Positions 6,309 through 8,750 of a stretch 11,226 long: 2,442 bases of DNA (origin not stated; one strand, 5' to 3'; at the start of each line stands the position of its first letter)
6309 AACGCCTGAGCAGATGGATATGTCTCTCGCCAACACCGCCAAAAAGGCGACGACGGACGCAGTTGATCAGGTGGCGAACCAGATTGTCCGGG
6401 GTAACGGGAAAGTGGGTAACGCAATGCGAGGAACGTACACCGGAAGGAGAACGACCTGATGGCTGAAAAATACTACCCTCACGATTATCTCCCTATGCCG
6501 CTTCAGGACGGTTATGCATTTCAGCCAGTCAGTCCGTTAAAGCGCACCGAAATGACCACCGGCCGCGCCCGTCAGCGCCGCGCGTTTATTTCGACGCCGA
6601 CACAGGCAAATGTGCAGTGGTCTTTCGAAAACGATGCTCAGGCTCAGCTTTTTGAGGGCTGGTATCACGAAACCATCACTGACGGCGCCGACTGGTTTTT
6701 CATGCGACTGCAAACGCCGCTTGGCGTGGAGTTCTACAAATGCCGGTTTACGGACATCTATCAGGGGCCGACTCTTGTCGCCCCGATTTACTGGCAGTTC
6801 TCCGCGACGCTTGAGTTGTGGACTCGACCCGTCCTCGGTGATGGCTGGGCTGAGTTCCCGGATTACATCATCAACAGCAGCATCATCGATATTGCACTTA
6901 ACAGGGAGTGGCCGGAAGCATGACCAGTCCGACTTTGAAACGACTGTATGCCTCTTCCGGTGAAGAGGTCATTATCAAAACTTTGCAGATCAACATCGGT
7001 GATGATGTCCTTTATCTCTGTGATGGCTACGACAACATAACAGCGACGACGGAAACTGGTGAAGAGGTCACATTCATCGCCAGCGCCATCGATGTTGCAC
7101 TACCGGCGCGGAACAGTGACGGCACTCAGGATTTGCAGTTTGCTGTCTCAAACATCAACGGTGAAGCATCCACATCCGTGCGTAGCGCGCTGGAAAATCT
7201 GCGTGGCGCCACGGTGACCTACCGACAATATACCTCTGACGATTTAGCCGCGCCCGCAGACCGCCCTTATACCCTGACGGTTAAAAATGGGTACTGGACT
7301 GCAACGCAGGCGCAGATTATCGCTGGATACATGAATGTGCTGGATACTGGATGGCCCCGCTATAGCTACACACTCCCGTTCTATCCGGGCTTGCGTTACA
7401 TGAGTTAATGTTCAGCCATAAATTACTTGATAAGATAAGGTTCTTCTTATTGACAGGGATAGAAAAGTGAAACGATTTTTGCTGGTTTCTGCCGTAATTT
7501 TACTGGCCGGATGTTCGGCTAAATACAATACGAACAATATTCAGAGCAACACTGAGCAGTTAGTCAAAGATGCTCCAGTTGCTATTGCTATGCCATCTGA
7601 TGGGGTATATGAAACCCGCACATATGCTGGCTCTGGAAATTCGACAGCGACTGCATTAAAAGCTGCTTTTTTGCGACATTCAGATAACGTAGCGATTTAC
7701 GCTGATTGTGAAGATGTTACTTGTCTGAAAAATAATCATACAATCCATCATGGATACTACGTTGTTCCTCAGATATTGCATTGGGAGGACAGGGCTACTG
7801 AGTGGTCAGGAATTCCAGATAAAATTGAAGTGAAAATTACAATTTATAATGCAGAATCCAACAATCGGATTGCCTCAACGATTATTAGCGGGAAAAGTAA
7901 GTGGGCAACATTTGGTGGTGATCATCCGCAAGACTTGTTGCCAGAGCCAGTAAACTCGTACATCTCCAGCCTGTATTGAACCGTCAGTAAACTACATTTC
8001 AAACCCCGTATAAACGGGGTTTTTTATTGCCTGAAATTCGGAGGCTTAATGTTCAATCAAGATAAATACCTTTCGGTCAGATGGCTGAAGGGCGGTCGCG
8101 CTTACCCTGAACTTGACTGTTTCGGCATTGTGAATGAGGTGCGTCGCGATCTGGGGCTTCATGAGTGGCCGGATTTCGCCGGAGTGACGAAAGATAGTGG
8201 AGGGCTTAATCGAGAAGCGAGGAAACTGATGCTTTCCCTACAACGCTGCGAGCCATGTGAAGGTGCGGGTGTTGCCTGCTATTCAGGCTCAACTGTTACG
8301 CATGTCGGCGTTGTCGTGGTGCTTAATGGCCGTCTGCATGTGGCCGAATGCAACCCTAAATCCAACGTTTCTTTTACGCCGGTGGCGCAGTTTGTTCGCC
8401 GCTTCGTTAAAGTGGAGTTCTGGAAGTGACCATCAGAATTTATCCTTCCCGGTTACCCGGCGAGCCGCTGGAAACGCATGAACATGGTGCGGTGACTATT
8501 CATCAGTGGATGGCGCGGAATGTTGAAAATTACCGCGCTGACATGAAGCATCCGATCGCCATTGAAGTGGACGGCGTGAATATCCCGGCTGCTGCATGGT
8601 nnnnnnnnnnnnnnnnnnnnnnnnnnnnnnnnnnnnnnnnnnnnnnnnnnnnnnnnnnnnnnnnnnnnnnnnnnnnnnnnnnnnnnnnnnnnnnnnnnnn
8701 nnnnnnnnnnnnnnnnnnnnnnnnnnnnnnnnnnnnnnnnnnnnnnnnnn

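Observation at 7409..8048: AT-rich lipoprotein moron with its own terminator inserted between tail-tip genes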

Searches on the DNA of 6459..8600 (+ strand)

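Call 9: search_dna_similar(query=window:6459-8600:+, collection=phages, mode=near, max_rows=30)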
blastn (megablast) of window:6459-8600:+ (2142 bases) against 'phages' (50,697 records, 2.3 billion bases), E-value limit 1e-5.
No match.

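Call 10: search_dna_similar(query=window:6459-8600:+, collection=ecoli_genomes, mode=near, max_rows=30)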
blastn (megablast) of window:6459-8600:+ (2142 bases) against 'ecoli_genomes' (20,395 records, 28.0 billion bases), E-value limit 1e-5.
Records with a match: 3; places in all: 3; records where one place covers at least 80% of the query: 0.
Genomes with a match: 3 of 5426; with a place that covers at least 80% of the query: 0. Places per genome that has any: lowest 1, median 1, highest 1. On chromosomes: 3 places; on plasmids: 0.
Best place of each record, by identity: 60-80% 3.
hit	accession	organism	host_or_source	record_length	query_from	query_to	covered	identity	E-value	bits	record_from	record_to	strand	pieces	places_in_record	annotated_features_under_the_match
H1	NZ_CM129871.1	Escherichia coli strain PCP07014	seawater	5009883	1591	2054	22%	72.7%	9e-32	148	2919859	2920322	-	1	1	hypothetical protein | host specificity factor TipJ family phage tail protein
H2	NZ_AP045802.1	Escherichia coli strain 23CRST032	Homo sapiens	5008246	1591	2054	22%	72.7%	9e-32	148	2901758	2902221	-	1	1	hypothetical protein | host specificity factor TipJ family phage tail protein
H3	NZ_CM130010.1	Escherichia coli strain E3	Poultry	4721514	384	494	5%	78.6%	6e-9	73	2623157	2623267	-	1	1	hypothetical protein | DUF1833 family protein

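Call 76: search_dna_similar(query=window:7409-8048:+, collection=ecoli_genomes, mode=distant, max_rows=15)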
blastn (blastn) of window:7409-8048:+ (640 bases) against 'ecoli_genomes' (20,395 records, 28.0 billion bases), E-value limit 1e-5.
No match.
